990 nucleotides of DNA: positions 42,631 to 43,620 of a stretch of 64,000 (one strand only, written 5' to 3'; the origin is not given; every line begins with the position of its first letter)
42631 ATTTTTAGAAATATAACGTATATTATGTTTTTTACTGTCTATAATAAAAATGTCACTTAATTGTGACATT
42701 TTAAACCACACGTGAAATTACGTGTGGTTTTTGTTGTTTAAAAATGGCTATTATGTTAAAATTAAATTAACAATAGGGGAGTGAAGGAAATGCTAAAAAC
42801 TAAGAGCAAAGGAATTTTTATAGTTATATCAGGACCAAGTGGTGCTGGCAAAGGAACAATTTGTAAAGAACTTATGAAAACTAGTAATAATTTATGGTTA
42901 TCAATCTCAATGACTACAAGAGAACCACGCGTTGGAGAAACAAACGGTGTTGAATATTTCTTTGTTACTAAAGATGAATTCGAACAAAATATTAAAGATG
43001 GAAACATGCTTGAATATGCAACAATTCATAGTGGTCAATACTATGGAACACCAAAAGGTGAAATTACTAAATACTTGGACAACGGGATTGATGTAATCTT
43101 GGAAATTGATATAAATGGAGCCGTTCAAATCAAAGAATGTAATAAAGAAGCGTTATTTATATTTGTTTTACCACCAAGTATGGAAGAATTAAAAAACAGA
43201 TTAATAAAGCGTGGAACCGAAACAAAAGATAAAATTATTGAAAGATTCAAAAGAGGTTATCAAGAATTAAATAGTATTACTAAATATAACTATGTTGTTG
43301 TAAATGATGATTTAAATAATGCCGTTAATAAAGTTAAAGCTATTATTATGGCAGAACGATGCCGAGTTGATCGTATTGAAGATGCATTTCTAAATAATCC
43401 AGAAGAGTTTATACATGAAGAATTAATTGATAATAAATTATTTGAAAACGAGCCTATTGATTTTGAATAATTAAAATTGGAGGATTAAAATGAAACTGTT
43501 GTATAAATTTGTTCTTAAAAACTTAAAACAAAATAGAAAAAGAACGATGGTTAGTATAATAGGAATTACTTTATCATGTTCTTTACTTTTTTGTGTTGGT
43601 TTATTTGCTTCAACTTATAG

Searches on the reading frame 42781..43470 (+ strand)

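Call 52: search_protein_families(library=pfam, proteins=[window:42781-43470:+], max_evalue=0.01)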
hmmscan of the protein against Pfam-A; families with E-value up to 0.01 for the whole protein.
window:42781-43470:+ (229 aa): 8 families
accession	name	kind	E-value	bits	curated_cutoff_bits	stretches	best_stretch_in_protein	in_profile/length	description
PF00625.27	Guanylate_kin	-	3.6e-48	164.1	25.2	1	14-191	5-181/182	Guanylate kinase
PF13238.12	AAA_18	-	2.1e-06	28.6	29.4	1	14-151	1-118/128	AAA domain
PF02223.23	Thymidylate_kin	-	4.1e-05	23.8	27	0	17-53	2-37/185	Thymidylate kinase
PF02224.24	Cytidylate_kin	-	0.0024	18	26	1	14-41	1-28/211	Cytidylate kinase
PF00406.28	ADK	-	0.0054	17.3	26.8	0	16-41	1-26/151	Adenylate kinase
PF03215.21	Rad17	-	0.0054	17.1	23.8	0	4-36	39-70/186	Rad17 P-loop domain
PF20720.3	nSTAND3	-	0.0069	16.5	27.2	0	9-34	15-40/155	Novel STAND NTPase 3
PF13207.12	AAA_17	-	0.0095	16.7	27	0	18-41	2-25/136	AAA domain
